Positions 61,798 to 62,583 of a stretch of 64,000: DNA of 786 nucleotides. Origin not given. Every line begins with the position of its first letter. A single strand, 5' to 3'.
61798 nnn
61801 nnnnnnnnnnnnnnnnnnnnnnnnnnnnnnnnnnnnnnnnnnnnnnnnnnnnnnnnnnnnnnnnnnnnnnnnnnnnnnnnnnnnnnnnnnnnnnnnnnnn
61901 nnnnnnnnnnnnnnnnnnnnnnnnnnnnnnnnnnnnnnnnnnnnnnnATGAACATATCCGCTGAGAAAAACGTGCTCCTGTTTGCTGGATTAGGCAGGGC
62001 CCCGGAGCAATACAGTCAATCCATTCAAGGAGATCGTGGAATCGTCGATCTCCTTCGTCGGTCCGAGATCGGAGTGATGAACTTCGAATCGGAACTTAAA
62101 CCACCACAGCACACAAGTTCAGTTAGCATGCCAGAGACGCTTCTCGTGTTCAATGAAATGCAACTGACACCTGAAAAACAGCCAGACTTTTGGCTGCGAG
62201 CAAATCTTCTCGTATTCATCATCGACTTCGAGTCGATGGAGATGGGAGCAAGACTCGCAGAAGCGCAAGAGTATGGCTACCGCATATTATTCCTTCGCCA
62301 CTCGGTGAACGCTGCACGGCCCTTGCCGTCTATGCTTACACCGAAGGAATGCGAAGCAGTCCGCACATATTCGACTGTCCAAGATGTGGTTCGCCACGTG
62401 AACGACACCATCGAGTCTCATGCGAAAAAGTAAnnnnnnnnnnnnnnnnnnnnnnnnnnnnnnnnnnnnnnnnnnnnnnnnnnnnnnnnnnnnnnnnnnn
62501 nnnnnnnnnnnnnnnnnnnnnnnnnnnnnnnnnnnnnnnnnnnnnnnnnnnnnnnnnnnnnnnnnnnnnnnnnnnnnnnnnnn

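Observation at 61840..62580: Ribosomal secE-nusG-rplK cluster is truncated after rplK and followed by a GC-elevated foreign gene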

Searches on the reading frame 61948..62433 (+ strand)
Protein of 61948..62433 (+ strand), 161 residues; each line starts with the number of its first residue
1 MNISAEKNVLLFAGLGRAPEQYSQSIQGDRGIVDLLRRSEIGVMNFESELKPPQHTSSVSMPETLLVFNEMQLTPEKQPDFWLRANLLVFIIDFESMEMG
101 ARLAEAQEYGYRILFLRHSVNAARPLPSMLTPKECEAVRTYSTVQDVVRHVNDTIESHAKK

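Call 6: search_protein_families(library=pfam, proteins=[window:61948-62433:+], max_evalue=0.1)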
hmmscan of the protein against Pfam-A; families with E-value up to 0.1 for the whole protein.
window:61948-62433:+ (161 aa): 0 families

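Call 7: search_protein_families(library=ncbifam, proteins=[window:61948-62433:+], max_evalue=0.1)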
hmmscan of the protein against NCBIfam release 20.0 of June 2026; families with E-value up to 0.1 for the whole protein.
window:61948-62433:+ (161 aa): 0 families

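Call 8: find_encoding_contigs(protein=window:61948-62433:+, flank=10000, max_places=10)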
Protein window:61948-62433:+ (161 aa): 2 contigs read that carry it; 2 places shown.
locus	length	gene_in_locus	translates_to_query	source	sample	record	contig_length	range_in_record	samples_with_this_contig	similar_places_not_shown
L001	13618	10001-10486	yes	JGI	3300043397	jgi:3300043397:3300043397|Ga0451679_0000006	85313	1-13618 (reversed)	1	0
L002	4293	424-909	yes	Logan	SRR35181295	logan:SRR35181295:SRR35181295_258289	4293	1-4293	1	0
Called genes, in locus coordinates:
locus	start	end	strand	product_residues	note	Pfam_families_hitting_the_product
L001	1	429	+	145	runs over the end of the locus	-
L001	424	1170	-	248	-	PF22435:MRM3-like_sub_bind, PF00588:SpoU_methylase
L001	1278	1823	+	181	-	-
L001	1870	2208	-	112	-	-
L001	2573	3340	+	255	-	PF20393:Pro_CA_2 (faint)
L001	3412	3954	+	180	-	PF01569:PAP2, PF14378:PAP2_3 (weak)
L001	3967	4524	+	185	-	PF13238:AAA_18, PF13207:AAA_17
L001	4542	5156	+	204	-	PF00881:Nitroreductase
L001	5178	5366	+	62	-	-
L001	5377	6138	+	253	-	PF02673:BacA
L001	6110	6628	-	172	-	-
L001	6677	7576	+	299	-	PF00763:THF_DHG_CYH, PF02882:THF_DHG_CYH_C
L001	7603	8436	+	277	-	PF04402:SIMPL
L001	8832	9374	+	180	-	PF02357:NusG, PF00467:KOW (weak)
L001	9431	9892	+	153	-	PF03946:Ribosomal_L11_N, PF00298:Ribosomal_L11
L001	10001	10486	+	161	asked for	-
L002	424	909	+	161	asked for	-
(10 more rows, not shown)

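Call 10: find_homologous_proteins(query=window:61948-62433:+, max_evalue=0.01)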
Query window:61948-62433:+ (161 aa): 1 proteins with E <= 0.01 among 57 candidates.
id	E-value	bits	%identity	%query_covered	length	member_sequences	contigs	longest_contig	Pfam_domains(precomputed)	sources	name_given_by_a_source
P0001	5.9e-100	349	100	100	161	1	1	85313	-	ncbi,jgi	ncbi:MAG: hypothetical protein RL094_115 [Candidatus Parcubacteria bacterium]|jgi:hypothetical prote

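Call 24: predict_structure(protein=window:61948-62433:+)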
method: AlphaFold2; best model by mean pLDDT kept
length: 161 residues; sequences in the alignment: 1
mean_pLDDT: 42.7   pTM: 0.35
mean pLDDT of the five models: 42.7, 37.9, 35.0, 34.8, 32.5
residues with pLDDT >= 90: 0; 70-90: 0; 50-70: 43; < 50: 118
segments of 3 or more residues with pLDDT < 50: 1-98, 117-129, 134-136
pLDDT, mean of each block of 10 residues (from residue 1): 28 40 37 47 41 34 27 30 34 46 57 49 45 51 61 56 47
secondary structure, 60 per line:
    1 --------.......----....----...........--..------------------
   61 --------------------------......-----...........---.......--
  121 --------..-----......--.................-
elements in order: E9-15 H20-23 H28-38 E87-92 H98-108 E112-118 E136-141 H144-160

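Call 25: search_protein_representatives(protein=window:61948-62433:+)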
Query: 161 residues. Proteins with E-value up to 0.001 (for the whole library): 2; up to 1e-10: 1; up to 1e-30: 1. The best 2 are listed.
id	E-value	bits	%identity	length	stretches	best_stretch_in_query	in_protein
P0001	1.9e-100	349.2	100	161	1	1-161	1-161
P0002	1.7e-07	47.6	35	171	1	1-151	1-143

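Call 26: search_solved_structures(query=window:61948-62433:+, max_evalue=10, show_alignments=2)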
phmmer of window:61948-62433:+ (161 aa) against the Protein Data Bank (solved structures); distinct sequences matched with E-value up to 10: 0.

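Call 29: find_encoding_contigs(protein=P0002, flank=10000)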
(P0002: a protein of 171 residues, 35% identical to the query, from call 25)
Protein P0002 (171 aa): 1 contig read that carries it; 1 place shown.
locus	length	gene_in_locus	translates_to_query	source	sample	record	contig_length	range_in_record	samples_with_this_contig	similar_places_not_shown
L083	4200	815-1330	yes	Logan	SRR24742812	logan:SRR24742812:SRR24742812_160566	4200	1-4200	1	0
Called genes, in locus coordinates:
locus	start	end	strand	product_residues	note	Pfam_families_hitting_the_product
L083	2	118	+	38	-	?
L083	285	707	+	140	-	PF03946:Ribosomal_L11_N, PF00298:Ribosomal_L11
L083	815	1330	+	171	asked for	-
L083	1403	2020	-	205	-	PF00300:His_Phos_1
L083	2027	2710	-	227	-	PF22769:DCD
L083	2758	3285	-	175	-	PF00186:DHFR_1, PF01872:RibD_C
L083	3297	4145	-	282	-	PF00303:Thymidylat_synt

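Call 31: find_homologous_proteins(query=A1, max_evalue=0.1)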
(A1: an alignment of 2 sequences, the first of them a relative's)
Query A1 (2 sequences) (161 aa, profile of the alignment): 2 proteins with E <= 0.1 among 921 candidates.
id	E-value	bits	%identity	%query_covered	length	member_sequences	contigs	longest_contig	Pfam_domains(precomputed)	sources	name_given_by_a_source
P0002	1.1e-90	320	32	94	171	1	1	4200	-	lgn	-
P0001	3.1e-85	302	100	100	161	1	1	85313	-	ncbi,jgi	ncbi:MAG: hypothetical protein RL094_115 [Candidatus Parcubacteria bacterium]|jgi:hypothetical prote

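Call 33: search_protein_families(library=pfam, proteins=[P0001, P0002, L083:1403-2020:-], max_evalue=10)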
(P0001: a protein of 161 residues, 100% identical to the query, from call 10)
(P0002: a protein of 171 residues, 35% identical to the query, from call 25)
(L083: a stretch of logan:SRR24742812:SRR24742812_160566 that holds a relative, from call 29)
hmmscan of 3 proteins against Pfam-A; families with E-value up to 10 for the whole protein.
P0001 (161 aa): 0 families

P0002 (171 aa): 0 families

L083:1403-2020:- (205 aa): 2 families
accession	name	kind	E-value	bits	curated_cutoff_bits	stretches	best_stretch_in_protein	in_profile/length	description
PF00300.27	His_Phos_1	-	2.2e-36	125.8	21.7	1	4-184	1-177/194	Histidine phosphatase superfamily (branch 1)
PF24715.1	YxiF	-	0.063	13.7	25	1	114-188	41-120/140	YxiF protein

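Call 34: search_protein_families(library=phrogs, proteins=[P0001, P0002], max_evalue=10)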
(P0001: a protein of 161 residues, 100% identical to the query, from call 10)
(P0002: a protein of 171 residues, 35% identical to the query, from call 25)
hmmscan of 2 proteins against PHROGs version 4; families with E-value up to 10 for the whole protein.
P0001 (161 aa): 0 families

P0002 (171 aa): 0 families

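Call 41: predict_structure(alignment_id=A1)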
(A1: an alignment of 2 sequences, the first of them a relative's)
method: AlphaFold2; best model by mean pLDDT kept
length: 161 residues; sequences in the alignment: 2
mean_pLDDT: 46.7   pTM: 0.43
mean pLDDT of the five models: 46.7, 43.3, 42.2, 38.9, 38.8
residues with pLDDT >= 90: 0; 70-90: 0; 50-70: 76; < 50: 85
segments of 3 or more residues with pLDDT < 50: 1-6, 15-77, 115-117, 119-130
pLDDT, mean of each block of 10 residues (from residue 1): 44 47 42 42 32 30 29 47 57 56 56 49 40 54 61 61 47
secondary structure, 60 per line:
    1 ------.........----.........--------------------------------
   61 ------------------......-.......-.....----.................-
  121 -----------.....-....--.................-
elements in order: E7-15 E20-28 H79-84 E86-92 H94-98 H103-119 H132-136 E138-141 H144-160

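Call 44: find_related_loci(query=A1, collection=viral_contigs, flank=5000)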
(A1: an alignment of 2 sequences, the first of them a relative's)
Query A1 (161 aa) in viral_contigs; peptide patterns used: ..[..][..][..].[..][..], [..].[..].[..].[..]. (x = any residue, [..] = any of these).
55 stretches matched a pattern, but none encodes a relative of the query by tblastn (E <= 1e-3).

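Call 49: search_solved_structures(query=A1, max_evalue=10, show_alignments=3)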
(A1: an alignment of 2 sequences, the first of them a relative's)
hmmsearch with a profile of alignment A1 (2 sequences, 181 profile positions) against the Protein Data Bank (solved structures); distinct sequences matched with E-value up to 10: 0.

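Call 51: fold_search(model_id=the predicted structure, library=pdb)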
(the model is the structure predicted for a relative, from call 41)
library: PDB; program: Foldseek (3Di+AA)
matches with E <= 10: 24; with E <= 0.001: 0
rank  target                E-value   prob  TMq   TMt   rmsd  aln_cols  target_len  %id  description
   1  2lha_MODEL_1_A        1.8e+00  0.03  0.21  0.22  13.7       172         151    7  Solution structure of C2B with IP6 (released 2012-05-02)
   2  4y17_C                2.4e+00  0.01  0.13  0.09  16.2       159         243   12  SdiA in complex with 3-oxo-C8-homoserine lactone (released 2015-04-08)
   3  8v8h_C                2.7e+00  0.03  0.17  0.04   8.0       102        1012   13  PI3Ka H1047R co-crystal structure with inhibitor in cryptic pocket near H1047R (compound 4). (released 2024-03-20)
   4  5i8j_A                3.6e+00  0.03  0.13  0.28   4.4        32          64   22  Crystal structure of Dmd from phage RB69 (released 2017-02-15)
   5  6dlg                  5.0e+00  0.04  0.21  0.09  10.6       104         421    9  Crystal structure of a SHIP1 surface entropy reduction mutant (released 2019-06-05)
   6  5dxh_A                5.6e+00  0.04  0.21  0.04  13.5       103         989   12  p110alpha/p85alpha with compound 5 (released 2016-01-27)
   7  8v8j_C                5.6e+00  0.02  0.15  0.03   9.5       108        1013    9  PI3Ka H1047R co-crystal structure with inhibitors in two cryptic pockets (compounds 4 and 5). (released 2024-03-20)
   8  5e9e_B                5.6e+00  0.01  0.17  0.12  14.2       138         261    9  Crystal Structure of the Alpha-kinase Domain of Myosin-II Heavy Chain Kinase A in Complex with AMP-PNP (released 2016-06-08)
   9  9hvk_H                6.0e+00  0.02  0.19  0.23  12.6       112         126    4  PSMA in complex with nanobody 7 and 8 (released 2025-07-16)
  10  3zoq_C                6.0e+00  0.02  0.13  0.31   3.3        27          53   15  Structure of BsUDG-p56 complex (released 2013-05-22)
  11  5dyj_A                6.8e+00  0.01  0.16  0.12  14.5       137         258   10  Mysosin heavy chain kinase A catalytic domain mutant - D663A (released 2016-06-08)
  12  8v8i_C                6.8e+00  0.01  0.13  0.03   9.9       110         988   11  PI3Ka H1047R co-crystal structure with inhibitor in cryptic pocket (compound 5). (released 2024-03-20)
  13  8exu                  7.2e+00  0.02  0.18  0.05   7.8       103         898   14  Crystal structure of PI3K-alpha in complex with compound 30 (released 2022-11-30)
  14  7old_SD               7.2e+00  0.01  0.12  0.10   3.5        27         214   22  Thermophilic eukaryotic 80S ribosome at pe/E (TI)-POST state (released 2022-01-26)
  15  7r2b                  7.7e+00  0.03  0.20  0.05   9.1        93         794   10  PI3Kdelta in complex with an inhibitor (released 2022-05-18)
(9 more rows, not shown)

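Call 81: search_protein_families(library=padloc, proteins=[P0001, P0002], max_evalue=1)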
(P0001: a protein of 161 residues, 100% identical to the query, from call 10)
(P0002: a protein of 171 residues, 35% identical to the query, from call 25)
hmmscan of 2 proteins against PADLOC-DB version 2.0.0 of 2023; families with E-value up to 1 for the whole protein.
P0001 (161 aa): 2 families
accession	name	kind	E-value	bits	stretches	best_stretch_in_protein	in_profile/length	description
PDLC04948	PDC-S19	-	0.03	11.7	1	82-122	182-221/325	-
PDLC04715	PDC-M58A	-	0.036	12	1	59-83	68-92/154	-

P0002 (171 aa): 0 families

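Call 82: search_protein_families(library=ncbifam, proteins=[P0002], max_evalue=1)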
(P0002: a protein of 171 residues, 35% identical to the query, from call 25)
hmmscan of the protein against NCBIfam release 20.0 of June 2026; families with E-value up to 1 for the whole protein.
P0002 (171 aa): 0 families
